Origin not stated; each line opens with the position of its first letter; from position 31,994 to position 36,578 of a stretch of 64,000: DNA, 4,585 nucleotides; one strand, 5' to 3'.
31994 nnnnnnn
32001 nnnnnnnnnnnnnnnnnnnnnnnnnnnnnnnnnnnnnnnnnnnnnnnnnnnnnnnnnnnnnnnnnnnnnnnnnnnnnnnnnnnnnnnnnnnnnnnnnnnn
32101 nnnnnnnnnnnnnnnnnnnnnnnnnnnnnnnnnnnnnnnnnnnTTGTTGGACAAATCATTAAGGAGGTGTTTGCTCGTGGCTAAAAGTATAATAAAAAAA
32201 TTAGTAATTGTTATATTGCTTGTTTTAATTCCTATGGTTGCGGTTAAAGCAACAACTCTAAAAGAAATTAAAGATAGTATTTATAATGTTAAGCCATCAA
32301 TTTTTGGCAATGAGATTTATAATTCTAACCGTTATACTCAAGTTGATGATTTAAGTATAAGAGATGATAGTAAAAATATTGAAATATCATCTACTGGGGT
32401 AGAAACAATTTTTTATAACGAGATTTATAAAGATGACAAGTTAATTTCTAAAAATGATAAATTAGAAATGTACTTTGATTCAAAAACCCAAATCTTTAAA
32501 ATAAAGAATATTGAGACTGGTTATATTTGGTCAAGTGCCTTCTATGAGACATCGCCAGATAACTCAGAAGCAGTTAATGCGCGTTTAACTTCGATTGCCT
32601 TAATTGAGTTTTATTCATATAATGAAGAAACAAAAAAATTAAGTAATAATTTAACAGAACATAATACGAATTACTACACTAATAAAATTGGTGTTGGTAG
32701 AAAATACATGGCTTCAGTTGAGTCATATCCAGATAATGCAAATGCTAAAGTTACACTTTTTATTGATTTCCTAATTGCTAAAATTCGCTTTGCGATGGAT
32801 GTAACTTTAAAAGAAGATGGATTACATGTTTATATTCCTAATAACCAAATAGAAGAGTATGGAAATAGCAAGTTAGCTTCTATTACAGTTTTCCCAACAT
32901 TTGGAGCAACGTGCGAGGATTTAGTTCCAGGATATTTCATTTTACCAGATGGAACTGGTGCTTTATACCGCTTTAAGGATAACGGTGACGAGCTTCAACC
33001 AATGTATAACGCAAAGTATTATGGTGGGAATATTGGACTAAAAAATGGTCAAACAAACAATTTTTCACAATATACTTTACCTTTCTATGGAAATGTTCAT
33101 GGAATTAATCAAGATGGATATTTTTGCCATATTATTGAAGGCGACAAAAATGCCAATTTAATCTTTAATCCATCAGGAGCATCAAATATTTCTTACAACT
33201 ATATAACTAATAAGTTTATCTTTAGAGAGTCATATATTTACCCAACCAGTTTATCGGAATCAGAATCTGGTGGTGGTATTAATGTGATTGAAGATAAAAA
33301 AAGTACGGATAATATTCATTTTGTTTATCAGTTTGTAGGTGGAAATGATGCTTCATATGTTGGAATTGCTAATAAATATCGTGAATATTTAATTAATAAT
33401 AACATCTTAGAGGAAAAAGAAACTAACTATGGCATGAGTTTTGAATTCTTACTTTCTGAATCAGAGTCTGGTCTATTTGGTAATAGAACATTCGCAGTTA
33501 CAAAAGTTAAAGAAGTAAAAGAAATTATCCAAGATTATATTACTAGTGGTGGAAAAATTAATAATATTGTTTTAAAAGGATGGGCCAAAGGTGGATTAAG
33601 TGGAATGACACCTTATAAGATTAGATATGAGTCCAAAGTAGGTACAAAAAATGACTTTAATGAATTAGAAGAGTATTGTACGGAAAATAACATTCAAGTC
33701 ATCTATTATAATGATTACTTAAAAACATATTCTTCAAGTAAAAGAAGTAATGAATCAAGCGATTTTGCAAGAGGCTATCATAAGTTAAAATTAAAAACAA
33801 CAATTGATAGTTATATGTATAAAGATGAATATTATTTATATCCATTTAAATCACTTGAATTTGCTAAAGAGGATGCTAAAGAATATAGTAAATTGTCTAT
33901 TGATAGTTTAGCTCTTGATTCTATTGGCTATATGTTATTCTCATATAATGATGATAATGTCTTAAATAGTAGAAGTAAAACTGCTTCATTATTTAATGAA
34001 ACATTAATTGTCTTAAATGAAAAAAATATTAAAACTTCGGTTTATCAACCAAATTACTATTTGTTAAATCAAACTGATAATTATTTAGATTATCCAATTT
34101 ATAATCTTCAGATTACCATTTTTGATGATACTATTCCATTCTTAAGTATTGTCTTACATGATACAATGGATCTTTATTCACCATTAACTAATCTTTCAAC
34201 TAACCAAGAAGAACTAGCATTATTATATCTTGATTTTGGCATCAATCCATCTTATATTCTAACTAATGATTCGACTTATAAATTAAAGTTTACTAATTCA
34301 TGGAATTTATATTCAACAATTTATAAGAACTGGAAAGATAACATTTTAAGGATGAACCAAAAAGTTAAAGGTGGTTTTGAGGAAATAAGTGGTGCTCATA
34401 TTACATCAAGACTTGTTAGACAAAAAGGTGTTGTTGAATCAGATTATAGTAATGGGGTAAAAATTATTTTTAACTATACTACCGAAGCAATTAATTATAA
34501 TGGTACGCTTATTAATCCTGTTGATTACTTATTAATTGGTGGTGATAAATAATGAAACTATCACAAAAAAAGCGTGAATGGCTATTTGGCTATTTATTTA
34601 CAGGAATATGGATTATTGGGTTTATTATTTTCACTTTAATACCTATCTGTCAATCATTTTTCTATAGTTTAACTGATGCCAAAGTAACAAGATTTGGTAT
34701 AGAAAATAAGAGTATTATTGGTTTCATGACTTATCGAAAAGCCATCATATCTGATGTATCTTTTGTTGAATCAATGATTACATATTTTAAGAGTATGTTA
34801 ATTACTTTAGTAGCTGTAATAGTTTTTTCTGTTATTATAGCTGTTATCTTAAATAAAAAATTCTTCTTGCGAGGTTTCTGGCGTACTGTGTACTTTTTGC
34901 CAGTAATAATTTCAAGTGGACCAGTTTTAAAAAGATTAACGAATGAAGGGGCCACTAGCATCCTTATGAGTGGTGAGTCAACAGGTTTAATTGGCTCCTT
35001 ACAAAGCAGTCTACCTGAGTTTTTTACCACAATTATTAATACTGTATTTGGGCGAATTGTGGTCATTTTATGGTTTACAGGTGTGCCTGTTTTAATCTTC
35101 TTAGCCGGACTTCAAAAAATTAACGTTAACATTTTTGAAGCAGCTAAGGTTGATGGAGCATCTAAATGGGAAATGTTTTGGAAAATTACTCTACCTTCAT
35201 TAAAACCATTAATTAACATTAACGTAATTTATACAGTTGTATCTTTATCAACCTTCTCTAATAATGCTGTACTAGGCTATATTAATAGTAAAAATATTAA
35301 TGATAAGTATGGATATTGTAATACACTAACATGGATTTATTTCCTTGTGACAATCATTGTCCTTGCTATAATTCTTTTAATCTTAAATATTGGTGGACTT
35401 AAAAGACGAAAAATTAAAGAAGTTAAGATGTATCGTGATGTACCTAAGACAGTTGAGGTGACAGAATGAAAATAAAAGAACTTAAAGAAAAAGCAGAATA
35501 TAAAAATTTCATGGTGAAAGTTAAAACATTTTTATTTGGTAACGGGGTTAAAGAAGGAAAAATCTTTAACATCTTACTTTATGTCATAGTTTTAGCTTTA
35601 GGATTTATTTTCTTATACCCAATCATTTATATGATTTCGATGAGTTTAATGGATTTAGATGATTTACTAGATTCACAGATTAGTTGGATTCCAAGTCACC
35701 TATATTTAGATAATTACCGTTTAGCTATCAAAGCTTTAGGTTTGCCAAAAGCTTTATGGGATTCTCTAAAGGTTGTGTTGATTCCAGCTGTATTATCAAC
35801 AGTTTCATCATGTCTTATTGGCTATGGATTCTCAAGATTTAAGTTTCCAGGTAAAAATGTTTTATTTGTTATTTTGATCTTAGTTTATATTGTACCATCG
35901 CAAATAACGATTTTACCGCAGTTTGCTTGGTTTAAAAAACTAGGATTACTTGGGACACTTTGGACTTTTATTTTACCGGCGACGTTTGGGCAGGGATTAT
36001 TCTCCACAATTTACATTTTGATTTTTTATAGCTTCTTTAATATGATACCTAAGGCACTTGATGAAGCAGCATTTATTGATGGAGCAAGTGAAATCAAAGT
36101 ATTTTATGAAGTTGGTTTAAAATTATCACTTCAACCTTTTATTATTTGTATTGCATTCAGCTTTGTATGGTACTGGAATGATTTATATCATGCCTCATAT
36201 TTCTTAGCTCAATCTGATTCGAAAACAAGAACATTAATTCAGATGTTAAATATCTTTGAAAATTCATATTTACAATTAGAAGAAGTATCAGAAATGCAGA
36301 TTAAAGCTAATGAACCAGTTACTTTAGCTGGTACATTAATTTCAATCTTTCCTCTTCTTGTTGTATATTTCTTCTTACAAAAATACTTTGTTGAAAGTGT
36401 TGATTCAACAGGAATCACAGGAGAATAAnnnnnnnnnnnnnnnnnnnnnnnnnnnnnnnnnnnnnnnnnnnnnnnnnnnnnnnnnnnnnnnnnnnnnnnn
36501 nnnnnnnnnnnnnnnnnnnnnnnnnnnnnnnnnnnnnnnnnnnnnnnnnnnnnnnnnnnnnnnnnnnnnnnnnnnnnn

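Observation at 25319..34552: Conserved-looking five-gene module: giant anchored binding protein, two permeases, NHL/Yip1 membrane protein and an 800-aa unknown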

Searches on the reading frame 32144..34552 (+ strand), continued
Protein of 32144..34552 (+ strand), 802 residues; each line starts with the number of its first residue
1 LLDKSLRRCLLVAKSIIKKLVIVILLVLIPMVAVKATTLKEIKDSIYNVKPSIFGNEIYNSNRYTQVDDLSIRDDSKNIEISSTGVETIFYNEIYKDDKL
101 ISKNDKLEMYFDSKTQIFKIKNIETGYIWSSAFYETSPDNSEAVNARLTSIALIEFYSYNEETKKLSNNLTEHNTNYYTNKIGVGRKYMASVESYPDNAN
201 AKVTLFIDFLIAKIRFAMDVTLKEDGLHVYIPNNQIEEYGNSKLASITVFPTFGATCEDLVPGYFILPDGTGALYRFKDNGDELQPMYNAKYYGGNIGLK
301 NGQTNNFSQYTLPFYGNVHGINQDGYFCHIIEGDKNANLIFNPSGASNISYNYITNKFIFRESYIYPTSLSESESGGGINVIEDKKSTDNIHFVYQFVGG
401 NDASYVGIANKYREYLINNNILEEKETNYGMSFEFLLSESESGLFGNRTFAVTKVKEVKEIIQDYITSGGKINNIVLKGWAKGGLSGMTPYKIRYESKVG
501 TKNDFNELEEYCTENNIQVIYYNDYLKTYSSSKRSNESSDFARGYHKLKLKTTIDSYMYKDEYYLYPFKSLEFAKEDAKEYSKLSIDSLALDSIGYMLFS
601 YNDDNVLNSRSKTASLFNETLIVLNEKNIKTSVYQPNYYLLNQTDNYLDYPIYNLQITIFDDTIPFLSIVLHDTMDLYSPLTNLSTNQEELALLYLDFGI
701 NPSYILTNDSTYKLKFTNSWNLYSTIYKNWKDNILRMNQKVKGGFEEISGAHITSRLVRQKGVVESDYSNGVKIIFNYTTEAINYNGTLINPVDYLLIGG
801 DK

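Call 47: search_protein_representatives(alignment_id=A1)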
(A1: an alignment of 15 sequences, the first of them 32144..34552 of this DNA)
Query: 15 sequences, 772 profile positions. Proteins with E-value up to 0.001 (for the whole library): 5830; up to 1e-10: 4832; up to 1e-30: 3695. The best 150 are listed.
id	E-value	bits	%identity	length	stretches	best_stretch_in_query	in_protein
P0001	8.4e-296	999.8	-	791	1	2-771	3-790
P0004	7.0e-269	910.8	-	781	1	4-769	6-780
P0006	6.0e-268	907.7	-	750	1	1-769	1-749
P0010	1.4e-258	876.8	-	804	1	1-769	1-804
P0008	2.5e-257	872.6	-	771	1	2-770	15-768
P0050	2.2e-240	816.5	-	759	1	1-770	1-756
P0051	2.8e-238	809.6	-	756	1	7-770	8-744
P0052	8.6e-224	761.7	-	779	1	7-770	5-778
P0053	3.4e-217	739.9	-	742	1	1-769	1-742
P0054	3.7e-217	739.7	-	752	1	4-767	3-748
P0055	4.9e-214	729.4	-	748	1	1-769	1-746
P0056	1.6e-213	727.8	-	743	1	2-769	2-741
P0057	9.0e-212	721.9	-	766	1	36-769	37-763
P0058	1.5e-210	717.9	-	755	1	4-769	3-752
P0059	1.6e-210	717.8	-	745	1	43-769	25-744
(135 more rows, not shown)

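Call 64: find_encoding_contigs(protein=P0011, flank=10000, max_places=1)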
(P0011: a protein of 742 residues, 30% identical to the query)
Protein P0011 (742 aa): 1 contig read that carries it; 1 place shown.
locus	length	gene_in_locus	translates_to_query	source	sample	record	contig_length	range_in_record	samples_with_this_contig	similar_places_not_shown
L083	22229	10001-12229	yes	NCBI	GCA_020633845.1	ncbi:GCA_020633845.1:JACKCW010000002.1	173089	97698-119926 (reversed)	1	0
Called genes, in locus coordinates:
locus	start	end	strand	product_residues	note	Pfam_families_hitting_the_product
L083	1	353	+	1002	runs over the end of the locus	-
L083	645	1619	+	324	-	PF00356:LacI, PF00532:Peripla_BP_1, PF13407:Peripla_BP_4 (weak), PF13377:Peripla_BP_3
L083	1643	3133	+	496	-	PF01547:SBP_bac_1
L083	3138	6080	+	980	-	PF16990:CBM_35 (faint), PF01547:SBP_bac_1, PF13416:SBP_bac_8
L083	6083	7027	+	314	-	PF00528:BPD_transp_1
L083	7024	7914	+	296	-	PF00528:BPD_transp_1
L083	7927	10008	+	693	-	PF07719:TPR_2 (faint), PF04893:Yip1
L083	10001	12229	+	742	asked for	PF18952:DUF5696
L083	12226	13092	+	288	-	PF00528:BPD_transp_1 (weak)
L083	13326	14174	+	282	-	PF00528:BPD_transp_1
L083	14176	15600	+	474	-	PF10091:Glycoamylase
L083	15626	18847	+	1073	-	PF21958:SOGP_N, PF21250:SOGP_2nd, PF17167:Glyco_hydro_94, PF21270:SOGP_4th (weak)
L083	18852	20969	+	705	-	PF00933:Glyco_hydro_3, PF01915:Glyco_hydro_3_C, PF14310:Fn3-like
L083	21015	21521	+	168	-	-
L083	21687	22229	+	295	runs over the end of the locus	PF00274:Glycolytic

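Call 65: find_encoding_contigs(protein=P0012, flank=10000, max_places=1)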
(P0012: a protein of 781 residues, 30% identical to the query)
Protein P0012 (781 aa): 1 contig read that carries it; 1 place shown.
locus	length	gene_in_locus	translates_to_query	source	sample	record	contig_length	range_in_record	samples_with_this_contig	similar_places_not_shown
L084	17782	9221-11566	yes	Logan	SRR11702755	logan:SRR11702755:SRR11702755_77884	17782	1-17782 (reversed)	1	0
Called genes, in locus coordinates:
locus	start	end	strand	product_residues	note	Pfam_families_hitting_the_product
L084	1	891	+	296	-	?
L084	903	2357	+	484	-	-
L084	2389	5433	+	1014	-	PF01547:SBP_bac_1, PF13416:SBP_bac_8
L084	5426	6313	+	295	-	PF00528:BPD_transp_1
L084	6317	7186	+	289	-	PF00528:BPD_transp_1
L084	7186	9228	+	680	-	PF01436:NHL (faint), PF00515:TPR_1 (faint), PF07719:TPR_2 (faint), PF13432:TPR_16 (weak), PF04893:Yip1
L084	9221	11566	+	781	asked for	PF18952:DUF5696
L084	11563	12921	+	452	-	PF00528:BPD_transp_1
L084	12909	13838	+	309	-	PF00528:BPD_transp_1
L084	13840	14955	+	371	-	PF00722:Glyco_hydro_16, PF26113:GH16_XgeA, PF03935:SKN1_KRE6_Sbg1 (weak)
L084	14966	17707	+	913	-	PF01915:Glyco_hydro_3_C, PF14310:Fn3-like (weak), PF00933:Glyco_hydro_3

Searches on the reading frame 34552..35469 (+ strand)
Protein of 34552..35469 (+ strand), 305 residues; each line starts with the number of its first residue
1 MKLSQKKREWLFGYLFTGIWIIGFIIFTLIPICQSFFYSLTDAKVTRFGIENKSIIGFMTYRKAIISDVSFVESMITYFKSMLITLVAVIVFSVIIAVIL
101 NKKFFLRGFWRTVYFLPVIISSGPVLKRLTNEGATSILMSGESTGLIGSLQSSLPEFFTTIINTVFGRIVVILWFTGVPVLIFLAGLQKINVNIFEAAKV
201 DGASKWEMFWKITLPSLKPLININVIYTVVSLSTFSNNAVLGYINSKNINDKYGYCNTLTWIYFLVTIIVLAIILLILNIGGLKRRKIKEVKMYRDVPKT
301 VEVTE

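Call 4: search_protein_families(library=pfam, proteins=[window:34552-35469:+], max_evalue=0.01)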
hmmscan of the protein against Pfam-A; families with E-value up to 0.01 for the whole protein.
window:34552-35469:+ (305 aa): 1 family
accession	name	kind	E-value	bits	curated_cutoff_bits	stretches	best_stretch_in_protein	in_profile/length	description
PF00528.27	BPD_transp_1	-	7.6e-06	26.2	26.4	1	90-279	2-172/184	Binding-protein-dependent transport system inner membrane component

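Call 7: search_protein_families(library=ncbifam, proteins=[window:34552-35469:+], max_evalue=0.001)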
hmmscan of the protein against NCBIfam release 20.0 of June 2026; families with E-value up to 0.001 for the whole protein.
window:34552-35469:+ (305 aa): 11 families
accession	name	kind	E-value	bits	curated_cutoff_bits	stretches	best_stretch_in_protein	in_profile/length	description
NF040931.1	ABC_arch_GlcT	equivalog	3.8e-08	33.3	360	1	29-270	13-252/278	glucose ABC transporter permease GlcT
TIGR00969.1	3a0106s02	subfamily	6.4e-08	32.4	240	1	65-229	53-208/272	sulfate ABC transporter permease subunit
NF007852.0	PRK10561.1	equivalog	8.8e-07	29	335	1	13-229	14-227/295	sn-glycerol-3-phosphate ABC transporter permease UgpA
NF040932.1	ABC_arch_GlcU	equivalog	9.5e-07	28.7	340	1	160-231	128-200/272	glucose ABC transporter permease GlcU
TIGR01581.1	Mo_ABC_porter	hypoth_equivalog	4.2e-06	26.4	210.3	1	66-226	14-165/225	ABC transporter permease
TIGR03262.1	PhnU2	equivalog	9.3e-06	24.6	593.25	1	19-242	9-212/546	putative 2-aminoethylphosphonate ABC transporter permease subunit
TIGR02141.1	modB_ABC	equivalog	3.2e-05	23.6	182.6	1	81-236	6-153/208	molybdate ABC transporter permease subunit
TIGR03416.1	ABC_choXWV_perm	equivalog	4.2e-05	23.1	363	1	162-275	148-263/267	choline ABC transporter permease subunit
TIGR02139.1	permease_CysT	equivalog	0.00018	21.2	246.1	1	56-221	34-189/265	sulfate ABC transporter permease subunit CysT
NF008232.0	PRK10999.1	equivalog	0.00046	19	392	1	71-224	279-436/520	maltose ABC transporter permease MalF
TIGR02140.1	permease_CysW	equivalog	0.00088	18.8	329.1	0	58-229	33-194/261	sulfate ABC transporter permease subunit CysW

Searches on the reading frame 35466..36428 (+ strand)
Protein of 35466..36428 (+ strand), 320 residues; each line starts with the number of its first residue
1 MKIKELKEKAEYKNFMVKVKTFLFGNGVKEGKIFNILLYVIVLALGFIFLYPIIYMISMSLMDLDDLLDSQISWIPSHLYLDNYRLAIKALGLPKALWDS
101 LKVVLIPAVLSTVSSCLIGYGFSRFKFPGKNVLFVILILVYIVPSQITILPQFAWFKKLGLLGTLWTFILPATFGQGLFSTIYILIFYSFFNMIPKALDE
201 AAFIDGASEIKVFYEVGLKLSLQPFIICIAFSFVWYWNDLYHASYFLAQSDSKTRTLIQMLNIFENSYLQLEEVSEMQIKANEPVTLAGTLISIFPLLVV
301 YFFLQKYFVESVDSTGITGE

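Call 4: search_protein_families(library=pfam, proteins=[window:35466-36428:+], max_evalue=0.01)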
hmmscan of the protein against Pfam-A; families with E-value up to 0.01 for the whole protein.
window:35466-36428:+ (320 aa): 1 family
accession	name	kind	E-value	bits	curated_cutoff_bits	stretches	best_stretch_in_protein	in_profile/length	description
PF00528.27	BPD_transp_1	-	1e-15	58.4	26.4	1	119-311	5-181/184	Binding-protein-dependent transport system inner membrane component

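Call 7: search_protein_families(library=ncbifam, proteins=[window:35466-36428:+], max_evalue=0.001)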
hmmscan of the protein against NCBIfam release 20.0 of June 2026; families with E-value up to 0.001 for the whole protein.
window:35466-36428:+ (320 aa): 8 families
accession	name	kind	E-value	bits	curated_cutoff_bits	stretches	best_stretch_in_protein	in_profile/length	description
NF040932.1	ABC_arch_GlcU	equivalog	1.7e-18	67.2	340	1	36-316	3-268/272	glucose ABC transporter permease GlcU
NF008231.0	PRK10998.1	equivalog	2.2e-15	57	261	1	41-318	19-295/296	maltose ABC transporter permease MalG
NF008210.0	PRK10973.1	equivalog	6.9e-14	52.2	297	1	32-311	6-275/281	sn-glycerol-3-phosphate ABC transporter permease UgpE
NF007047.0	PRK09500.1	equivalog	8.5e-07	28.8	326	1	41-241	9-201/257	spermidine/putrescine ABC transporter permease PotC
TIGR01581.1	Mo_ABC_porter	hypoth_equivalog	5.8e-06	25.9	210.3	1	93-257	19-192/225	ABC transporter permease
NF006939.0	PRK09421.1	equivalog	6.1e-06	25.8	262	1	96-260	11-185/230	molybdate ABC transporter permease subunit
TIGR02141.1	modB_ABC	equivalog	9.7e-05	22.1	182.6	1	100-234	3-146/208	molybdate ABC transporter permease subunit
NF040931.1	ABC_arch_GlcT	equivalog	0.00067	19.4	360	0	150-264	130-238/278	glucose ABC transporter permease GlcT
